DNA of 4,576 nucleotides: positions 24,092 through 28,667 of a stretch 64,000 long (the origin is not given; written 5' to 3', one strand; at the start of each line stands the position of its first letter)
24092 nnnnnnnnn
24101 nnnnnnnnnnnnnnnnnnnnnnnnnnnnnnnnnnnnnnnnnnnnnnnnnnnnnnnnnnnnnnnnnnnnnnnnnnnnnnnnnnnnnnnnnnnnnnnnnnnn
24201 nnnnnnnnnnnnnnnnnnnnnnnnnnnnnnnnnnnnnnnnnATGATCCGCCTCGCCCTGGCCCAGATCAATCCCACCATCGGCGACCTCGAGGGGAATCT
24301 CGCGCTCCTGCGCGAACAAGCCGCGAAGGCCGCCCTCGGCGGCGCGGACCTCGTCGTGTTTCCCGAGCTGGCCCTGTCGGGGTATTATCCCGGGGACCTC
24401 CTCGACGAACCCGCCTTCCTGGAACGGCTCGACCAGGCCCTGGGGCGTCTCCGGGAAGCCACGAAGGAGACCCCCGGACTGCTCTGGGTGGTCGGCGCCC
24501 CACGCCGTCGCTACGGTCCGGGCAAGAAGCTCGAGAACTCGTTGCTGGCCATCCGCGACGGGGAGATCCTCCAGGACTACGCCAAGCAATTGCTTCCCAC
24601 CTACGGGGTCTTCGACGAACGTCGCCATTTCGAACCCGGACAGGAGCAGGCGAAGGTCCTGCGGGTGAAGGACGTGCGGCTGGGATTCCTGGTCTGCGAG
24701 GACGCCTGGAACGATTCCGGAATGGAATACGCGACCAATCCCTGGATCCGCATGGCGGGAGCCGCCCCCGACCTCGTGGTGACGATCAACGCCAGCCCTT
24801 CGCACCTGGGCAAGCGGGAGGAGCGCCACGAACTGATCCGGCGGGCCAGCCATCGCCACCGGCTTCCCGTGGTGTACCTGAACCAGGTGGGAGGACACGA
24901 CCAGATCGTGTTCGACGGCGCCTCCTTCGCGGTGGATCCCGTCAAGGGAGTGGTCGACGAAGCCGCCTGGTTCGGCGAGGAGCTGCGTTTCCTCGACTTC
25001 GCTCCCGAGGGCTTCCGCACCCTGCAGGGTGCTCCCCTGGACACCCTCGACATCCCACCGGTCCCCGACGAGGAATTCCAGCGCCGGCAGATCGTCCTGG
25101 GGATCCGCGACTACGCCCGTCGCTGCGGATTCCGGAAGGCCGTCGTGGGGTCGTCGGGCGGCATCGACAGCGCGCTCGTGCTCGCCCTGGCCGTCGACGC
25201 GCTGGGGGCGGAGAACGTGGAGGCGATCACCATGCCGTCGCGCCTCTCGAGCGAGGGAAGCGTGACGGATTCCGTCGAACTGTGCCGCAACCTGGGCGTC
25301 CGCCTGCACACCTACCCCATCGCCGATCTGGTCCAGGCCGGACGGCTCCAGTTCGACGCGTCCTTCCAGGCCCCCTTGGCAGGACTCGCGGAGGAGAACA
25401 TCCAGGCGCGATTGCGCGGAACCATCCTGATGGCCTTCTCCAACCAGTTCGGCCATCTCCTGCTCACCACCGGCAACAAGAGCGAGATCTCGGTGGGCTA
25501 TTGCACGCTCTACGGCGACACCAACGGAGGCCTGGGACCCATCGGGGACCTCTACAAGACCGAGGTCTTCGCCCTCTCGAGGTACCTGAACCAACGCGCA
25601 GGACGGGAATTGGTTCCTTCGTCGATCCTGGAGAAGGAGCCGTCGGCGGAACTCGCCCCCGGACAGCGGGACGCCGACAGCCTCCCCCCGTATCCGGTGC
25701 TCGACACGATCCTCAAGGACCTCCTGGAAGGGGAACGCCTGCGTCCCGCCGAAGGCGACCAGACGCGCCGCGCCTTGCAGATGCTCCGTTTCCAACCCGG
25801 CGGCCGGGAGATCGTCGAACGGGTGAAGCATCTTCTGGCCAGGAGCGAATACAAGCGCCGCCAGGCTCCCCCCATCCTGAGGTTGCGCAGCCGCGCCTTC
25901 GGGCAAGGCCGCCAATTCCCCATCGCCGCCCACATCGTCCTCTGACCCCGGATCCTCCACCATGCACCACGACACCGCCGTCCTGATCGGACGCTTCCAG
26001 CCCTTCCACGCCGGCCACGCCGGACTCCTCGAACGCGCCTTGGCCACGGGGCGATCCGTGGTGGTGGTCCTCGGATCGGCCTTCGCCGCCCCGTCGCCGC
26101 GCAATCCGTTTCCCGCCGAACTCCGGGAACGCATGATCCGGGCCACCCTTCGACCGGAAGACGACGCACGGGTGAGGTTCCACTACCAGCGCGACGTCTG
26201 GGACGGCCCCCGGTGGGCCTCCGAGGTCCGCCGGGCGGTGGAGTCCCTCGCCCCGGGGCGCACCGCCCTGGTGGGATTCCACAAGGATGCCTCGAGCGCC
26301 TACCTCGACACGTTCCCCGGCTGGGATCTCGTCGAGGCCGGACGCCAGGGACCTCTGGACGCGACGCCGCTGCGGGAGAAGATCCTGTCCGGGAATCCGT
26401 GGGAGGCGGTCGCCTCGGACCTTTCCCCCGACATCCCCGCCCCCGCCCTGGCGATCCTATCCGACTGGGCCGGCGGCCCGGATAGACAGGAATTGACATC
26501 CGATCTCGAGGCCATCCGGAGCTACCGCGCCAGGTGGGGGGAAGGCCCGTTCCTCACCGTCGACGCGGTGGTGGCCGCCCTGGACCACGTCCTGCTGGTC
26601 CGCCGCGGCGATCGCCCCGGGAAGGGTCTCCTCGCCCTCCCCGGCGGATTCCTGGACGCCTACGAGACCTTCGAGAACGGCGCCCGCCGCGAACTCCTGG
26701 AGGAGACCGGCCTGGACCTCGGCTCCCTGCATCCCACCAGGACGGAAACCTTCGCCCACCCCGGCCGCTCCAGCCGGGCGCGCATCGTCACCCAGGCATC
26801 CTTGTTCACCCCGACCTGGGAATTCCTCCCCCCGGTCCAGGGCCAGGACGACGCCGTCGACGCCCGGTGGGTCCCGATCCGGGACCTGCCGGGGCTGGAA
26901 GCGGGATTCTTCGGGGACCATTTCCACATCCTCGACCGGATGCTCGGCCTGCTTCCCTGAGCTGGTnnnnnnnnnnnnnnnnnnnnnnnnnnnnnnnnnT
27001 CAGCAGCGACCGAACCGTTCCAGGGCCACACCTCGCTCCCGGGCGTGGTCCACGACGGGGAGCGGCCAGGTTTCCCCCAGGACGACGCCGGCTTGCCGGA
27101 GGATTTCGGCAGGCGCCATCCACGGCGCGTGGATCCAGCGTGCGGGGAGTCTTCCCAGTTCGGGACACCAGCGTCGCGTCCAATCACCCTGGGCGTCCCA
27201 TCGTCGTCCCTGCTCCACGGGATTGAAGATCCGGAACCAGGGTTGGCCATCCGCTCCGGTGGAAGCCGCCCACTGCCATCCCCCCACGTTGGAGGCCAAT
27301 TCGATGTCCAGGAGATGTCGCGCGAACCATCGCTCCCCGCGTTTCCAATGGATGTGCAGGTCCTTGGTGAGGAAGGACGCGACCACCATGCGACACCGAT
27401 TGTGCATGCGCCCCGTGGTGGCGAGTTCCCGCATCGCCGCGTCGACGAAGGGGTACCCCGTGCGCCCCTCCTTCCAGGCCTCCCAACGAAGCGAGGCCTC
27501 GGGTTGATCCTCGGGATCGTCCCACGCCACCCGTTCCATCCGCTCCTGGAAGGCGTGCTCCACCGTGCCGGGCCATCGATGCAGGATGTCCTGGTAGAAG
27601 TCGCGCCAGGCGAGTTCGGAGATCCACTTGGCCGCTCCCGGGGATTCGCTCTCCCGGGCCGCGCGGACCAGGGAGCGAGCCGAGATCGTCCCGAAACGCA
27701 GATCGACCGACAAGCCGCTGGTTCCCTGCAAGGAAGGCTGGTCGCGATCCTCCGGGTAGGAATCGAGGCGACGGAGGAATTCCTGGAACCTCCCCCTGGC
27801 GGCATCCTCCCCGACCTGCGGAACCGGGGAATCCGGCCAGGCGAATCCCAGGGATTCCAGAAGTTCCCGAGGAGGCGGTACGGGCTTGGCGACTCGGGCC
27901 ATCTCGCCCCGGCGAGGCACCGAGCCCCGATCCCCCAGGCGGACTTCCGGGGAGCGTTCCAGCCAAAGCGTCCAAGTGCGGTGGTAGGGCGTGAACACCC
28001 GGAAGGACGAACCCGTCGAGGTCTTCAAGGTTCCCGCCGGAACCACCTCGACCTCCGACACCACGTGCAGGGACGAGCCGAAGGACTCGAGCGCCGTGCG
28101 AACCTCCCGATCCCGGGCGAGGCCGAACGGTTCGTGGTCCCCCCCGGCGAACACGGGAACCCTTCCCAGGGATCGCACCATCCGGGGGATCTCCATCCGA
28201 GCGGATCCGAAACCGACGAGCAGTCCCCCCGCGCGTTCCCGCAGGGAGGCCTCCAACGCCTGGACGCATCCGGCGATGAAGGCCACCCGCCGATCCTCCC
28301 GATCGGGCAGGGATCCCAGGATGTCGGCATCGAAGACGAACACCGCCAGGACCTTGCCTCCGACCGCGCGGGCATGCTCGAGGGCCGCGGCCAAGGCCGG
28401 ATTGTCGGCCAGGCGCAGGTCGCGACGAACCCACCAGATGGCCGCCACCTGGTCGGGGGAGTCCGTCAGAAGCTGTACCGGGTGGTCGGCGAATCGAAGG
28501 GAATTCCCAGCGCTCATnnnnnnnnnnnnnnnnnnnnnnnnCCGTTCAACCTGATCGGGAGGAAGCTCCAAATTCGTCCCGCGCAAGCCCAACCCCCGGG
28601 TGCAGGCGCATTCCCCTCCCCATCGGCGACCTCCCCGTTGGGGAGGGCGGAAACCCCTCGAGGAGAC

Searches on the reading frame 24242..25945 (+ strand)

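Call 18: search_protein_families(library=pfam, proteins=[window:24242-25945:+], max_evalue=0.0001)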
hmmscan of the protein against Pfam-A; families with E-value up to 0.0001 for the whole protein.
window:24242-25945:+ (567 aa): 2 families
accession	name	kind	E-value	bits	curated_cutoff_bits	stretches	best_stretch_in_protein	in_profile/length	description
PF02540.23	NAD_synthase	-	1.1e-67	228.2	21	1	283-542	4-242/242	NAD synthase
PF00795.27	CN_hydrolase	-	1.3e-25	90.7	23.2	1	3-250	1-243/256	Carbon-nitrogen hydrolase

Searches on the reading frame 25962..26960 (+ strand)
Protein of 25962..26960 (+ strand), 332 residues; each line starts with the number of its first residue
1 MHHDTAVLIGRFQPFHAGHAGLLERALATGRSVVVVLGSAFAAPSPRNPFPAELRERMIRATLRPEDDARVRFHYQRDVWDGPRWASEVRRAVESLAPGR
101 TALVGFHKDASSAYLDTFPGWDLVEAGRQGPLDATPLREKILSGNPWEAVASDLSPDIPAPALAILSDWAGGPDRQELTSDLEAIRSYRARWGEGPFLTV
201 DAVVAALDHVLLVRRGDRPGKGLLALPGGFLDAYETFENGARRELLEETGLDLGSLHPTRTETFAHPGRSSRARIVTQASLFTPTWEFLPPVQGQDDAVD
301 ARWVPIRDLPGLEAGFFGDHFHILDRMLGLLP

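Call 18: search_protein_families(library=pfam, proteins=[window:25962-26960:+], max_evalue=0.0001)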
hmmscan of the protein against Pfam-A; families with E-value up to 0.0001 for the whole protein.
window:25962-26960:+ (332 aa): 2 families
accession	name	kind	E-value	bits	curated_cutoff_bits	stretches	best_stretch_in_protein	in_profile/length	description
PF00293.34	NUDIX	-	3.8e-18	66.2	21.1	1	199-317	5-124/134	NUDIX domain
PF01467.32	CTP_transf_like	-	2.4e-09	37.9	21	1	8-69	2-63/133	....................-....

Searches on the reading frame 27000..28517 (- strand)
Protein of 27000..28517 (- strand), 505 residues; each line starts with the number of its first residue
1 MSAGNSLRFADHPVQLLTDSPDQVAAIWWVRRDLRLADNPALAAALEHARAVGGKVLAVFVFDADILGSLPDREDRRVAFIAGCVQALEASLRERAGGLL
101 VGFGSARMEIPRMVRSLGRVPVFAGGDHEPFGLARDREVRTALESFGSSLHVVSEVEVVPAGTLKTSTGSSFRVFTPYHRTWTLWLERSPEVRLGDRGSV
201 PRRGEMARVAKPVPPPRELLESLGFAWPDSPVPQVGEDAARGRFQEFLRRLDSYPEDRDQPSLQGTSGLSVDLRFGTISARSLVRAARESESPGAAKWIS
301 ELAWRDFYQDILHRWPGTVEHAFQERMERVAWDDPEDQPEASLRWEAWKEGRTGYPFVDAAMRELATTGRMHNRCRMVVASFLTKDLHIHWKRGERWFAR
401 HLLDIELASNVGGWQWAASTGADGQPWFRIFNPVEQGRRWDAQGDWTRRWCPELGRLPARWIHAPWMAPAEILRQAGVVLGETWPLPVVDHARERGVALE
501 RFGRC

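Call 18: search_protein_families(library=pfam, proteins=[window:27000-28517:-], max_evalue=0.0001)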
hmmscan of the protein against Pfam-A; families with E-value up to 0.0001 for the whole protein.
window:27000-28517:- (505 aa): 2 families
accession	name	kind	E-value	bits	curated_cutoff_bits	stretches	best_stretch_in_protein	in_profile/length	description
PF03441.19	FAD_binding_7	-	8.3e-81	270.7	27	1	298-502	1-201/203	FAD binding domain of DNA photolyase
PF00875.24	DNA_photolyase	-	4e-33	115.1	26.6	1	27-184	2-154/164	DNA photolyase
